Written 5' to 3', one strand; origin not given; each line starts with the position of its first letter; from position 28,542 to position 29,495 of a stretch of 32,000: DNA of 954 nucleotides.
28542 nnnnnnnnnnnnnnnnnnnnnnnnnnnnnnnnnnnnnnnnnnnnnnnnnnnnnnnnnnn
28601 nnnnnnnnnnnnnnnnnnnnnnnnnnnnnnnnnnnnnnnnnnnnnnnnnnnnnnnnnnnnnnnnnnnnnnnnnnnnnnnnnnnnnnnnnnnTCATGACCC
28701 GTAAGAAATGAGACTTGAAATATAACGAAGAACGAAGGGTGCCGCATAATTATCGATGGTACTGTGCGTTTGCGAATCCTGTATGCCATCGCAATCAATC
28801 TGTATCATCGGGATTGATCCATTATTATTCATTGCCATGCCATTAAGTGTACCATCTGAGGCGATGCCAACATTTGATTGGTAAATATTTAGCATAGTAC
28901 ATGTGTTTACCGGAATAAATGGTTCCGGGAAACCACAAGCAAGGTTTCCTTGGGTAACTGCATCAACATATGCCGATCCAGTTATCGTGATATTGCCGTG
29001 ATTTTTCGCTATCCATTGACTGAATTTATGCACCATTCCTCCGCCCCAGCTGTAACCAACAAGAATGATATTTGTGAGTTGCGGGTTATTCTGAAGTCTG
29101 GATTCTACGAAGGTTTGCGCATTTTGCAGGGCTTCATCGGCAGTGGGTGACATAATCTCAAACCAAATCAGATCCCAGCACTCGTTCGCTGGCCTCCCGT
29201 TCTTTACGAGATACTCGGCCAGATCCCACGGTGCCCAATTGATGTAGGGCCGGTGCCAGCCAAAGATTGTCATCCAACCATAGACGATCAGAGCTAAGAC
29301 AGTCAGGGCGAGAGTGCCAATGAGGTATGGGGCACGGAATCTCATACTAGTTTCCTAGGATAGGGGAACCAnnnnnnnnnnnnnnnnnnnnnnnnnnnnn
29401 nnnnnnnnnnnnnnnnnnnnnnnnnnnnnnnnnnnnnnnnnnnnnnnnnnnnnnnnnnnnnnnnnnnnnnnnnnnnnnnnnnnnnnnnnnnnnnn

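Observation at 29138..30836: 236-bp near-perfect direct repeat has grafted a gene 3' end plus a 69-codon anchor module onto a different C-terminal domain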

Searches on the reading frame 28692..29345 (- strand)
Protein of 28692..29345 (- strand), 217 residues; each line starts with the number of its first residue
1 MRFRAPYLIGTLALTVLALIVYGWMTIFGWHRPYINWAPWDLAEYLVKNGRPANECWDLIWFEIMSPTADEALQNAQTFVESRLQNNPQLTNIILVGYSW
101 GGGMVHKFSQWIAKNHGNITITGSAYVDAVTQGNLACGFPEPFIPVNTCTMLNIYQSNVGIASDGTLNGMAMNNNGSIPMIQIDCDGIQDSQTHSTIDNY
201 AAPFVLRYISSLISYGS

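Call 7: search_protein_families(library=pfam, proteins=[window:28692-29345:-], max_evalue=0.1)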
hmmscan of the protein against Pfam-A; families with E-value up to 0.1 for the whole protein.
window:28692-29345:- (217 aa): 6 families
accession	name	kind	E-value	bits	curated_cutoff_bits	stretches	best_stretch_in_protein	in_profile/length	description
PF12146.15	Hydrolase_4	-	0.0094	15.7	27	1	67-110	53-95/239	Serine aminopeptidase, S33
PF07859.19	Abhydrolase_3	-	0.032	14.4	25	1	70-125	50-104/210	alpha/beta hydrolase fold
PF01764.32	Lipase_3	-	0.072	13.4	22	1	71-133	44-101/140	Lipase (class 3)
PF12697.13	Abhydrolase_6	-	0.082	14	26.3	1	72-133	47-98/217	Alpha/beta hydrolase family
PF01083.28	Cutinase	-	0.088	13.2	25.9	0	67-108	56-96/173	Cutinase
PF01738.24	DLH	-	0.098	12.7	21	0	58-110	63-116/217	Dienelactone hydrolase family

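Call 8: find_encoding_contigs(protein=window:28692-29345:-, flank=10000, max_places=10)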
Protein window:28692-29345:- (217 aa): 24 contigs read that carry it; 6 places shown.
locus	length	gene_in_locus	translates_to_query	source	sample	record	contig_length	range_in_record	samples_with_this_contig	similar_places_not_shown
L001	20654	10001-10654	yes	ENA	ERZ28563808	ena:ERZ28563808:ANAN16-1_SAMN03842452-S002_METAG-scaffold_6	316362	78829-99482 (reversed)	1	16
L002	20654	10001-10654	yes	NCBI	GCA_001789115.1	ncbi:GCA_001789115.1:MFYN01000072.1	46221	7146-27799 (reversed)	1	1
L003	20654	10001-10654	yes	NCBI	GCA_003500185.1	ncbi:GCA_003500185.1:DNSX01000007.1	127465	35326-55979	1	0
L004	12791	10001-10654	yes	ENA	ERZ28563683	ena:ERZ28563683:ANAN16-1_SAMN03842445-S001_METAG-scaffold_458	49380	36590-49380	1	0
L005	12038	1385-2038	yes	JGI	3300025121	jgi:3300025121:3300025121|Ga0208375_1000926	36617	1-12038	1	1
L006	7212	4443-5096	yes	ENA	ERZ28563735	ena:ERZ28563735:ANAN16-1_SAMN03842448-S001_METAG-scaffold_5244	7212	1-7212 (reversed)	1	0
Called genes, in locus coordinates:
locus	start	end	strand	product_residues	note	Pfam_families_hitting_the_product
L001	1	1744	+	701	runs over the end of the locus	PF00082:Peptidase_S8, PF11617:Cu-binding_MopE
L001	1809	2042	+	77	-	-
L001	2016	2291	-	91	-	PF01035:DNA_binding_1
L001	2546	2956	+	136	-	PF04480:DUF559, PF18741:MTES_1575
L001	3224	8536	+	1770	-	PF02210:Laminin_G_2 (faint), PF00151:Lipase, PF12146:Hydrolase_4 (weak), PF12697:Abhydrolase_6 (weak)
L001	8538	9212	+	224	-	-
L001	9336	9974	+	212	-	-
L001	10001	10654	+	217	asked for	-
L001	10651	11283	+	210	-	-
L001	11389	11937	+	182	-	-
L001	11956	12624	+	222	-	-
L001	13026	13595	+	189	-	PF13328:HD_4, PF01966:HD (weak)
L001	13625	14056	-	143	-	PF02675:AdoMet_dc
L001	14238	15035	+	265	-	PF01061:ABC2_membrane (weak), PF06182:ABC2_membrane_6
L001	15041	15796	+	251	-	PF06182:ABC2_membrane_6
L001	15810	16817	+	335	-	PF00005:ABC_tran, PF13304:AAA_21 (weak)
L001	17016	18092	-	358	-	PF00512:HisKA, PF02518:HATPase_c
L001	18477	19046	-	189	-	-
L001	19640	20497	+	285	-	PF01916:DS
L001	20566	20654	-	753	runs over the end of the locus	-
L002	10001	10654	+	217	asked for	-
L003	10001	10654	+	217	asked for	-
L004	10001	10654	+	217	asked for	-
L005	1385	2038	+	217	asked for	-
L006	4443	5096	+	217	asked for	-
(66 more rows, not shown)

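Call 11: find_homologous_proteins(query=window:28692-29345:-, max_evalue=0.001)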
Query window:28692-29345:- (217 aa): 6 proteins with E <= 0.001 among 83 candidates.
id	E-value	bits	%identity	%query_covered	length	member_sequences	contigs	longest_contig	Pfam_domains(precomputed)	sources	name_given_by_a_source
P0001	2.3e-130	451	100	89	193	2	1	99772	-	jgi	-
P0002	9.3e-42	161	60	58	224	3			-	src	-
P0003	1.2e-32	131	61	47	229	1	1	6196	-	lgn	-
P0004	9.7e-26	108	38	69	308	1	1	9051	-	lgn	-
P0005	5.1e-21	93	49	41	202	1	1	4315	-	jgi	jgi:hypothetical protein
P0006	6.8e-19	86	56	30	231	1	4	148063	-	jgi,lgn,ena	jgi:hypothetical protein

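Call 14: find_encoding_contigs(protein=P0004, flank=10000, max_places=4)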
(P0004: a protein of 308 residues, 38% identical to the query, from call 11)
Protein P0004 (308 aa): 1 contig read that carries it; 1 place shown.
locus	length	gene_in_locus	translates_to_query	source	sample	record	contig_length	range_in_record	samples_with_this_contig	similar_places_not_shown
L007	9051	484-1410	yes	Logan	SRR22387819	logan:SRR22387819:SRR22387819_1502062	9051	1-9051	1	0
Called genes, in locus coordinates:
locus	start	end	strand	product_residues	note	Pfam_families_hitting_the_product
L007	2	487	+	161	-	?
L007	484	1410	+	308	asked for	-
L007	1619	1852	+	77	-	-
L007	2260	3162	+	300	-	-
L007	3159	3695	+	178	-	-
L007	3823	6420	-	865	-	PF00069:Pkinase, PF01636:APH (faint), PF07714:PK_Tyr_Ser-Thr, PF03109:ABC1 (faint), PF00069:Pkinase, PF07714:PK_Tyr_Ser-Thr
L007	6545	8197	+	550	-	-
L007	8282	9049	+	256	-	?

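Call 15: find_encoding_contigs(protein=P0003, flank=10000, max_places=4)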
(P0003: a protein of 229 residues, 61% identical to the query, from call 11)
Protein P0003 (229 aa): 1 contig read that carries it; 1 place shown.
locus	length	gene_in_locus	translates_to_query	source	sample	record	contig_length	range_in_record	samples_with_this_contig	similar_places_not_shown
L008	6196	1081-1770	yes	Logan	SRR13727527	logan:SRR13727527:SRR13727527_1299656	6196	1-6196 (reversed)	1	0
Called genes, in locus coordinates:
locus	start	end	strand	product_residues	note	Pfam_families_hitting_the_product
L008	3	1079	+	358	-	?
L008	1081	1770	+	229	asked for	-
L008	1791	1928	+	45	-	-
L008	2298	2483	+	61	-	-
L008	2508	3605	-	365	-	-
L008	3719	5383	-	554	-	PF00512:HisKA, PF02518:HATPase_c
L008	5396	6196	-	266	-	?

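Call 16: find_encoding_contigs(protein=P0006, flank=10000, max_places=4)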
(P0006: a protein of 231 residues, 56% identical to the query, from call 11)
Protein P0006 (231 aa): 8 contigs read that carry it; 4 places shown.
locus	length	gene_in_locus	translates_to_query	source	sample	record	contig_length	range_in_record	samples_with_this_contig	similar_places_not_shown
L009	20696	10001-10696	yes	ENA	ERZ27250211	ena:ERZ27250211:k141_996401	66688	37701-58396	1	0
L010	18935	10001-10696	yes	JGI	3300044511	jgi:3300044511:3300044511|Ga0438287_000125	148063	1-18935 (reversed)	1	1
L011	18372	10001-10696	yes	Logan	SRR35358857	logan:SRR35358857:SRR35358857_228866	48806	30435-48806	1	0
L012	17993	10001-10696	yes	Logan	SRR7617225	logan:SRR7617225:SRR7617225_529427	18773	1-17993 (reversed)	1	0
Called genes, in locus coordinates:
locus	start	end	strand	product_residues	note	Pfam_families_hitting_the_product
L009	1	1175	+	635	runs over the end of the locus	PF13424:TPR_12, PF00515:TPR_1, PF13371:TPR_9, PF13414:TPR_11, PF13424:TPR_12, PF14559:TPR_19, PF00515:TPR_1, PF13414:TPR_11, +24 more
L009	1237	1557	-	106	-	PF04480:DUF559, PF18741:MTES_1575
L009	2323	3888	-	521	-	-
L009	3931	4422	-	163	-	PF01258:zf-dskA_traR (weak)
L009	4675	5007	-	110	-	PF01934:HepT-like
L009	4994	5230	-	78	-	PF01909:NTP_transf_2, PF18765:Polbeta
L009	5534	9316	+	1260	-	PF01839:FG-GAP (faint), PF13517:FG-GAP_3, PF13385:Laminin_G_3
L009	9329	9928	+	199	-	-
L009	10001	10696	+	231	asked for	-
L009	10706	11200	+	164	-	PF03703:bPH_2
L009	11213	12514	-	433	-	PF00512:HisKA (weak), PF02518:HATPase_c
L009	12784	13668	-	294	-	PF13489:Methyltransf_23 (weak), PF13847:Methyltransf_31 (weak), PF08241:Methyltransf_11, PF08242:Methyltransf_12, PF13649:Methyltransf_25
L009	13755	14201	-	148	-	PF00892:EamA (weak)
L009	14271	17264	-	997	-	PF22673:MCP-like_PDC_1 (faint), PF17201:Cache_3-Cache_2 (faint), PF17202:sCache_3_3 (faint)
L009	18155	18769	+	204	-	-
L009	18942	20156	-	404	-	PF12704:MacB_PCD, PF02687:FtsX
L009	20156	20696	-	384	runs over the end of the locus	PF12704:MacB_PCD, PF02687:FtsX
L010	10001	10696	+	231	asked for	-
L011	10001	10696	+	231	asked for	-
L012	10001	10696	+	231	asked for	-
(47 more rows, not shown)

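Call 19: search_protein_families(library=pfam, proteins=[L001:3224-8536:+, L009:5534-9316:+, P0004, L009:9329-9928:+], max_evalue=0.01)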
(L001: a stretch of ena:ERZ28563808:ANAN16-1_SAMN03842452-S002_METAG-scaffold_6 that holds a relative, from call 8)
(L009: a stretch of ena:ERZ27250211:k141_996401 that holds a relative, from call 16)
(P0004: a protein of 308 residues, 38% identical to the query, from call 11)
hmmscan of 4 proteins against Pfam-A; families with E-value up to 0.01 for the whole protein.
L001:3224-8536:+ (1770 aa): 6 families
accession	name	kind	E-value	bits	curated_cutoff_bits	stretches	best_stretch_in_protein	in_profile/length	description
PF00151.25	Lipase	-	4.2e-11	43.2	27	1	1466-1588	58-182/336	Lipase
PF02210.31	Laminin_G_2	-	2.6e-08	34.8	22.9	0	314-405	16-99/126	Laminin G domain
PF12146.15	Hydrolase_4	-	1.7e-07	31.2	27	1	1478-1591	4-114/239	Serine aminopeptidase, S33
PF12697.13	Abhydrolase_6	-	4.1e-07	31.3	26.3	1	1482-1666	2-157/217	Alpha/beta hydrolase family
PF00561.26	Abhydrolase_1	-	0.003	17.7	25.8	1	1482-1633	4-149/245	alpha/beta hydrolase fold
PF10230.15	LIDHydrolase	-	0.0038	17.4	27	1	1519-1586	52-118/262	Lipid-droplet associated hydrolase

L009:5534-9316:+ (1260 aa): 3 families
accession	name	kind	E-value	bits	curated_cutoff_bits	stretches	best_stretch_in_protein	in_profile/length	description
PF13517.12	FG-GAP_3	-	3.4e-30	104.9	26.9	5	228-288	1-61/61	FG-GAP-like repeat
PF13385.13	Laminin_G_3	-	1.7e-10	41.6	27.6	1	479-641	2-150/151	Concanavalin A-like lectin/glucanases superfamily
PF01839.29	FG-GAP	-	4.6e-10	39.6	22.1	2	271-300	3-27/37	FG-GAP repeat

P0004 (308 aa): 1 family
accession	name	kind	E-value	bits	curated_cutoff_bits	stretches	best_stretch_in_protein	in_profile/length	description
PF12697.13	Abhydrolase_6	-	0.006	17.7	26.3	0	124-229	19-94/217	Alpha/beta hydrolase family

L009:9329-9928:+ (199 aa): 0 families

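Call 34: search_protein_representatives(protein=P0004)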
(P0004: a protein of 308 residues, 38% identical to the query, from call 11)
Query: 308 residues. Proteins with E-value up to 0.001 (for the whole library): 63; up to 1e-10: 28; up to 1e-30: 20. The best 63 are listed.
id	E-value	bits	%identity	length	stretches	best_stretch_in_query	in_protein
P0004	6.3e-202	685.5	100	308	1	1-308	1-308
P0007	1.1e-69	251.4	53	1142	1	90-300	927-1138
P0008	5.2e-58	213.1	55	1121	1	94-288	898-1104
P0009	2.7e-51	191.0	50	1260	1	65-301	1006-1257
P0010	9.5e-50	186.0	47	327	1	84-302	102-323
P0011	7.0e-43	163.4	45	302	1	94-301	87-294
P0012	5.0e-42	160.6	46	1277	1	91-300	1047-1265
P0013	2.3e-41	158.5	43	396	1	89-297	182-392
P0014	4.2e-39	151.0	42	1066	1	72-298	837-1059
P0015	7.5e-39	150.2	46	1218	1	97-304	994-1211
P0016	2.7e-37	145.1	38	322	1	62-300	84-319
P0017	7.1e-37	143.7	42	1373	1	89-299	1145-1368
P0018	9.1e-37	143.4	44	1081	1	70-298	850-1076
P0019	1.6e-34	135.9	43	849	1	94-300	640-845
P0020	2.5e-34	135.3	42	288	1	91-302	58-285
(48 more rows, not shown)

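Call 58: predict_structure(alignment_id=A3)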
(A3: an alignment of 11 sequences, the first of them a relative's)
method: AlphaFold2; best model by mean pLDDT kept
length: 308 residues; sequences in the alignment: 11
mean_pLDDT: 65.2   pTM: 0.64
mean pLDDT of the five models: 65.2, 64.7, 64.7, 64.4, 62.4
residues with pLDDT >= 90: 79; 70-90: 77; 50-70: 42; < 50: 110
segments of 3 or more residues with pLDDT < 50: 1-95, 149-153, 222-226, 248-250
pLDDT, mean of each block of 10 residues (from residue 1): 28 32 40 39 37 34 34 33 35 57 93 75 88 91 54 56 90 92 90 88 91 81 53 90 65 70 85 68 77 93 63
secondary structure, 60 per line:
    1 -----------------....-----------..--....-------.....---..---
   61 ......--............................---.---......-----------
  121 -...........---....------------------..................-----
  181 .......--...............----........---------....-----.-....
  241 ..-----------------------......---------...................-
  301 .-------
elements in order: H18-21 E37-40 E48-52 H61-66 H69-96 E104-109 H122-132 E136-139 H158-175 E181-187 H190-204 E209-216 H226-229 E237-242 E266-271 H281-299

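Call 60: fold_search(model_id=the predicted structure, library=pdb)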
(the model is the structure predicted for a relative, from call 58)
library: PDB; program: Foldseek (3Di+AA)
matches with E <= 10: 1738; with E <= 0.001: 30
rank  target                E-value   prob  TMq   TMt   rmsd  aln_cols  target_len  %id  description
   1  4m0m                  2.6e-07  1.00  0.39  0.19   8.9       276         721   12  The crystal structure of a functionally unknown protein lpg2422 from Legionella pneumophila subsp. pneumophila str. Phil (released 2013-08-21)
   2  3lp5                  1.9e-06  1.00  0.45  0.54   5.7       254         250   14  The crystal structure of the putative cell surface hydrolase from Lactobacillus plantarum WCFS1 (released 2010-03-16)
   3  9bi7                  7.6e-05  1.00  0.32  0.46   7.1       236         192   16  YqiA, Klebsiella pneumoniae serine hydrolase, unbound (released 2025-05-07)
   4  2axe                  9.2e-05  1.00  0.34  0.47   9.1       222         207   15  IODINATED COMPLEX OF ACETYL XYLAN ESTERASE AT 1.80 ANGSTROMS (released 1999-05-18)
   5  1bs9                  1.0e-04  1.00  0.33  0.45   9.2       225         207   14  ACETYLXYLAN ESTERASE FROM P. PURPUROGENUM REFINED AT 1.10 ANGSTROMS (released 1999-05-18)
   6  4ke8_C                1.1e-04  1.00  0.36  0.44   9.5       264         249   12  Crystal structure of Monoglyceride lipase from Bacillus sp. H257 in complex with monopalmitoyl glycerol analogue (released 2013-09-18)
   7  3d2b_A                1.2e-04  1.00  0.37  0.59   5.7       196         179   14  Structure of 2D9, a thermostable mutant of Bacillus subtilis lipase obtained through directed evolution (released 2008-06-03)
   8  2i3d_B                1.5e-04  1.00  0.36  0.47   8.6       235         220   12  Crystal Structure of Protein of Unknown Function ATU1826, a Putative Alpha/Beta Hydrolase from Agrobacterium tumefacie (released 2006-09-19)
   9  1t2n                  1.9e-04  1.00  0.36  0.56   6.6       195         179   14  Structure of a thermostable triple mutant of Bacillus subtilis lipase obtained through directed evolution (released 2004-11-23)
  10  1t4m                  2.8e-04  1.00  0.35  0.55   6.4       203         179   13  STRUCTURE OF A THERMOSTABLE DOUBLE MUTANT OF BACILLUS SUBTILIS LIPASE OBTAINED THROUGH DIRECTED EVOLUTION (released 2004-11-23)
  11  4ke9_C                2.8e-04  1.00  0.37  0.45   8.2       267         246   13  Crystal structure of Monoglyceride lipase from Bacillus sp. H257 in complex with an 1-stearyol glycerol analogue (released 2013-09-18)
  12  8tav                  3.1e-04  1.00  0.32  0.40   9.6       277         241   11  FphH, Staphylococcus aureus fluorophosphonate-binding serine hydrolases H, boronic acid-based compound N34 bound (released 2024-07-17)
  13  3d2a                  3.7e-04  1.00  0.34  0.54   6.9       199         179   13  Structure of 1-17A4, a thermostable mutant of Bacillus subtilis lipase obtained through directed evolution (released 2008-06-03)
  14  2i3d_A                3.7e-04  1.00  0.36  0.47   8.1       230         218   11  Crystal Structure of Protein of Unknown Function ATU1826, a Putative Alpha/Beta Hydrolase from Agrobacterium tumefacie (released 2006-09-19)
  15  3qmm_A                4.5e-04  1.00  0.37  0.58   6.2       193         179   14  Structure of 6B, a thermostable mutant of Bacillus subtilis lipase obtained through directed evolution (released 2011-10-05)
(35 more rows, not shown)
